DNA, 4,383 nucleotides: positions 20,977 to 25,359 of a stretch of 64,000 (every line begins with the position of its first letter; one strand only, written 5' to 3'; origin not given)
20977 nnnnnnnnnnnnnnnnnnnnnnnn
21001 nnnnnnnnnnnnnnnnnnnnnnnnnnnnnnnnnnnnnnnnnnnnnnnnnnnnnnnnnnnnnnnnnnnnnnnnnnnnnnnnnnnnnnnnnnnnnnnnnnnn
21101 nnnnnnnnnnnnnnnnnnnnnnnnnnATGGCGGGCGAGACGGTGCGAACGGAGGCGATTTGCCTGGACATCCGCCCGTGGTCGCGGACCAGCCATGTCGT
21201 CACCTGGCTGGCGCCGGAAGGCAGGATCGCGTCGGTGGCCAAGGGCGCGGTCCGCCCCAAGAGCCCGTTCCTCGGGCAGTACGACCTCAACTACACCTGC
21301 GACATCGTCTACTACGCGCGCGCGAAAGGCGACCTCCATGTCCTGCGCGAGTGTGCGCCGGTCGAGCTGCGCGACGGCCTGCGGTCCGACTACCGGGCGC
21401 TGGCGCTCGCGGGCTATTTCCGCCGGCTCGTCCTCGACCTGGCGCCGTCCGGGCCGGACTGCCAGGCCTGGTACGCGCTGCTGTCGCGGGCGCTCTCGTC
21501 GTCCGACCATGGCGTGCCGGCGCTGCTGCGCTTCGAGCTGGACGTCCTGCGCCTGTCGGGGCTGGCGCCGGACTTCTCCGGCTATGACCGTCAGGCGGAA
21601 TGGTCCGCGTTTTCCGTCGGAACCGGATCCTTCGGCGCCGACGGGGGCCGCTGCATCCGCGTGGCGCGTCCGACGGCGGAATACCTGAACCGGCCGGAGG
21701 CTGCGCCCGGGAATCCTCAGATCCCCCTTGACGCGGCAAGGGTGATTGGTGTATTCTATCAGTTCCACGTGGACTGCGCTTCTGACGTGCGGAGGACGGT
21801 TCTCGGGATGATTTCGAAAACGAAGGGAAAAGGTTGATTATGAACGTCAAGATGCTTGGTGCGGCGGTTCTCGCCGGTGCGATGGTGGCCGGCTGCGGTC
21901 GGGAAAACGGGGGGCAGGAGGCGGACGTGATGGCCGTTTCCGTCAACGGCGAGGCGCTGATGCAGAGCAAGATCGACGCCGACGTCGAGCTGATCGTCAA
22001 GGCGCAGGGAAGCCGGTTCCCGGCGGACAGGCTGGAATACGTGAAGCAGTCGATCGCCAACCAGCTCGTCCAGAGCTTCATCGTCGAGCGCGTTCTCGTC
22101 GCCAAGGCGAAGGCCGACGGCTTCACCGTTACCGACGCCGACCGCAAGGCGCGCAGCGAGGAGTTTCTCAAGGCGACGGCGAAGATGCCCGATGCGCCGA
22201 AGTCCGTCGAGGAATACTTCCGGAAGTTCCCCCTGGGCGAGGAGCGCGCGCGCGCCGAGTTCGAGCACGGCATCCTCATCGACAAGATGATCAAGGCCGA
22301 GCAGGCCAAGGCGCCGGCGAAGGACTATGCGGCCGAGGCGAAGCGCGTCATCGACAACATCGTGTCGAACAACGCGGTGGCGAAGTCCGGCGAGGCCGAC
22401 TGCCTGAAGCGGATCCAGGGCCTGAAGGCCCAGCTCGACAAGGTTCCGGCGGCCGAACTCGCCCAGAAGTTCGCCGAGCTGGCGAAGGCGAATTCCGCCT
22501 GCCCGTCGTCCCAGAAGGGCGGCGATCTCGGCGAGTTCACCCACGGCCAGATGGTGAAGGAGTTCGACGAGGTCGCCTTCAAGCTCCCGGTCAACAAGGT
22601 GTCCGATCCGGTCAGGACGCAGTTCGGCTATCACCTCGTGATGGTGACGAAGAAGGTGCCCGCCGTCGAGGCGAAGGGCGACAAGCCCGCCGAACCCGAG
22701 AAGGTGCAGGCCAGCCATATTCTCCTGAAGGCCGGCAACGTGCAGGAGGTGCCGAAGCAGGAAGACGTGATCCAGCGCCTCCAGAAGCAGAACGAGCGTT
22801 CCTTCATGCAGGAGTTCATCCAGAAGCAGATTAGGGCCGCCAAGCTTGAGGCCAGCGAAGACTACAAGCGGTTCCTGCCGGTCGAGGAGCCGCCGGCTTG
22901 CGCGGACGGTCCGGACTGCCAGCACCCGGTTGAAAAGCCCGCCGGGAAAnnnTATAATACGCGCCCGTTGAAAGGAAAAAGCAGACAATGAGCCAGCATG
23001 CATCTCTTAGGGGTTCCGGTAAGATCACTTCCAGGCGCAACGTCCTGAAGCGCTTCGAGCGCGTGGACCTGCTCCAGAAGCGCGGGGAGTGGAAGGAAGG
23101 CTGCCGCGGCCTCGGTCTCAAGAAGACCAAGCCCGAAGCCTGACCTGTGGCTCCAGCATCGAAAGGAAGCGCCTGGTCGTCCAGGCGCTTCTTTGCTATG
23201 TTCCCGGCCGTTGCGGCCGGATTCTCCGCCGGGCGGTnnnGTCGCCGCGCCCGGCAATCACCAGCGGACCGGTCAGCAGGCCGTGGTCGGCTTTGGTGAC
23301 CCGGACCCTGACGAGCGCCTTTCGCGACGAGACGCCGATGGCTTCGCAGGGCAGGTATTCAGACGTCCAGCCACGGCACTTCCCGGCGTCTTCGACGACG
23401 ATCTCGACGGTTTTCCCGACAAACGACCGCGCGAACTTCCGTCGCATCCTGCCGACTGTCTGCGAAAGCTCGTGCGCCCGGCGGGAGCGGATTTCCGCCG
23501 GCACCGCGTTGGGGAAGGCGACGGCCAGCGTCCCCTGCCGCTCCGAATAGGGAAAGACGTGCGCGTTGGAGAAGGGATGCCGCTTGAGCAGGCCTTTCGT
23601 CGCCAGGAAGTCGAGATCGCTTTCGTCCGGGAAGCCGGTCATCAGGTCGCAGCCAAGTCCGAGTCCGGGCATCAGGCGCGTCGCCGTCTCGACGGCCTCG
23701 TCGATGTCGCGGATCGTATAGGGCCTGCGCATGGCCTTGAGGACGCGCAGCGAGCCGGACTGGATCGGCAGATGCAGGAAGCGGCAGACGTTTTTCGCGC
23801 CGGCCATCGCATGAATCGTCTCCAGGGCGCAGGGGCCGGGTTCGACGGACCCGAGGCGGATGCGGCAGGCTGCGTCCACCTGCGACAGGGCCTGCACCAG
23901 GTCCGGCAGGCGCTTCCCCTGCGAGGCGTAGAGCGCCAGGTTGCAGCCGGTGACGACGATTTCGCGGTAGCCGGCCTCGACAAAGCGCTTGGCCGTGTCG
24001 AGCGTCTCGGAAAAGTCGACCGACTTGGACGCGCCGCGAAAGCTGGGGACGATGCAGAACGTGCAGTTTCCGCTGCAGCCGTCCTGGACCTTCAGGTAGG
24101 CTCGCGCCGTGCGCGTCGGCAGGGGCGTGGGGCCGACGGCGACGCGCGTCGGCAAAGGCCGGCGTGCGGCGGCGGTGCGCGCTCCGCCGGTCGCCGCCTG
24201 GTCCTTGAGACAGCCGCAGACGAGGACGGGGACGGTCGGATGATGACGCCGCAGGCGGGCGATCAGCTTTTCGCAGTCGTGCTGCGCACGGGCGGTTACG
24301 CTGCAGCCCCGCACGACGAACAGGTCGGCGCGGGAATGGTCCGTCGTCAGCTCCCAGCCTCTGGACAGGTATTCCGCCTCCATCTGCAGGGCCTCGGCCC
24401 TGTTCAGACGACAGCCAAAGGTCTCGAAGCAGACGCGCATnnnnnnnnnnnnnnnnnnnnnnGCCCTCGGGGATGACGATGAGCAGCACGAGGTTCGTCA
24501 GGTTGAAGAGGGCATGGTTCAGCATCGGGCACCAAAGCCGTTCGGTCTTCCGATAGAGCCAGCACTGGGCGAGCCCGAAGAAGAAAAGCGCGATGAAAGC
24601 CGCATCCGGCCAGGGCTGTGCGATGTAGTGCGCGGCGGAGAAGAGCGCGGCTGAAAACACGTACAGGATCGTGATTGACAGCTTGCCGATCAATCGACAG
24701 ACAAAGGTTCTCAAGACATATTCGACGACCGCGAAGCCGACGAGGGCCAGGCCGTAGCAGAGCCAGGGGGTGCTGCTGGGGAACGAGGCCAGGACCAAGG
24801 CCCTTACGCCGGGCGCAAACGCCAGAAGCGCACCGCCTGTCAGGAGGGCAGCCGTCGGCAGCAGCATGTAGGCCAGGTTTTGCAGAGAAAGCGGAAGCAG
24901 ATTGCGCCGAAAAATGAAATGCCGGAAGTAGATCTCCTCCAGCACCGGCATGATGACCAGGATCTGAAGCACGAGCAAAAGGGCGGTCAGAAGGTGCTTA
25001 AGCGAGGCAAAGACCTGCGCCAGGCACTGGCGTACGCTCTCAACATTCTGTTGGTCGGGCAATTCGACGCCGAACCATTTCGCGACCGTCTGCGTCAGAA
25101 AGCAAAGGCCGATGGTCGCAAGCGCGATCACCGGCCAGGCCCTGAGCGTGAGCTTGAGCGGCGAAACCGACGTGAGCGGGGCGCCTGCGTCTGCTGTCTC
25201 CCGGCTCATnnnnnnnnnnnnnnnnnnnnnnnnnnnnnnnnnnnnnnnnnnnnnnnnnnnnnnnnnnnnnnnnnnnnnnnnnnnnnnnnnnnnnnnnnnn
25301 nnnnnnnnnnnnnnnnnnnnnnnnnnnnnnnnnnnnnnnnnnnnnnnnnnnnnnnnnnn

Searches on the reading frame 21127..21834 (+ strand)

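Call 12: search_protein_families(library=pfam, proteins=[window:21127-21834:+], max_evalue=0.00001)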
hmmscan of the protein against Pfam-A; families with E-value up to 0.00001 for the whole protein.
window:21127-21834:+ (236 aa): 2 families
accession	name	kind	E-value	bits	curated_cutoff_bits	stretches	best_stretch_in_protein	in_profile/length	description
PF11967.14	RecO_N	-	5.9e-08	33.1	27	1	5-80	3-78/80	Recombination protein O N terminal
PF02565.21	RecO_C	-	1.1e-07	32.1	22.1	1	86-151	1-69/157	Recombination protein O C terminal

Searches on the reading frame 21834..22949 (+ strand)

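Call 12: search_protein_families(library=pfam, proteins=[window:21834-22949:+], max_evalue=0.00001)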
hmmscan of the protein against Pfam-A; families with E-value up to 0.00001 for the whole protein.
window:21834-22949:+ (372 aa): 4 families
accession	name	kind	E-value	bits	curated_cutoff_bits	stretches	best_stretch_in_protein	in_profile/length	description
PF13616.12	Rotamase_3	-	2.2e-21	77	22.5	1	191-274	37-115/116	PPIC-type PPIASE domain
PF00639.27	Rotamase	-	4.2e-20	73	21.7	1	184-272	12-96/97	PPIC-type PPIASE domain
PF13624.11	SurA_N_3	-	1.8e-06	28.3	27.2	1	8-102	18-111/162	SurA-like N-terminal domain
PF13145.12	Rotamase_2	-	7.1e-06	27.3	27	1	206-278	44-112/121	PPIC-type PPIASE domain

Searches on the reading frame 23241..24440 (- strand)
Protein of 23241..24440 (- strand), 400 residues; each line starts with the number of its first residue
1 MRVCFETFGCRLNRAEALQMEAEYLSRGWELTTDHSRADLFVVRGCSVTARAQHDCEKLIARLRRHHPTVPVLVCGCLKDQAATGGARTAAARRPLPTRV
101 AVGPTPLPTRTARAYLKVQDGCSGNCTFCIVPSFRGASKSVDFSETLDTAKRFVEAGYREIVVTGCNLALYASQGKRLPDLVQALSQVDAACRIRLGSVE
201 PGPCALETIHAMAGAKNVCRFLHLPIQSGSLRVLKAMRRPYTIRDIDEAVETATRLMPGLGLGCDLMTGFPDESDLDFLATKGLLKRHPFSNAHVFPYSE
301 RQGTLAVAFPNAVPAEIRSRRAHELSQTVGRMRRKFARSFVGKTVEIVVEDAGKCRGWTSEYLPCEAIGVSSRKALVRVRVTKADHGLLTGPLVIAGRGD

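Call 17: search_protein_families(library=pfam, proteins=[window:23241-24440:-], max_evalue=0.01)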
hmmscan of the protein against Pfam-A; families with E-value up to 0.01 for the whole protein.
window:23241-24440:- (400 aa): 2 families
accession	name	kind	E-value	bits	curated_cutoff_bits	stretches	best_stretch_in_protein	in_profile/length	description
PF04055.27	Radical_SAM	-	1.9e-20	74.1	29.5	1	117-281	2-162/166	Radical SAM superfamily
PF00919.26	UPF0004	-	2.8e-17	63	27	1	2-82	1-82/98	Uncharacterized protein family UPF0004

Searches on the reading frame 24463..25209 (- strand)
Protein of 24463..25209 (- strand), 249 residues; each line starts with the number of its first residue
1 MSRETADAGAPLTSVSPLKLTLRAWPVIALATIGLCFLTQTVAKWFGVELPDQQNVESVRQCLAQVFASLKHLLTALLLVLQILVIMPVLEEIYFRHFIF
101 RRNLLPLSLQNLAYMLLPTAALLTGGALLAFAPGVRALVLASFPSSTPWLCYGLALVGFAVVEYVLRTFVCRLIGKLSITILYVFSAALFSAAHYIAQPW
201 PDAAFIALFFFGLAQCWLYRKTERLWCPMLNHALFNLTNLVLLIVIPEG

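Call 17: search_protein_families(library=pfam, proteins=[window:24463-25209:-], max_evalue=0.01)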
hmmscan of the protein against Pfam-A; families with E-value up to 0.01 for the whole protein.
window:24463-25209:- (249 aa): 1 family
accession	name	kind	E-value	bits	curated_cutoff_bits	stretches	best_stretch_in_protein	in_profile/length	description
PF02517.21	Rce1-like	-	1.1e-14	55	22.4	1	147-237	4-92/93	Type II CAAX prenyl endopeptidase Rce1-like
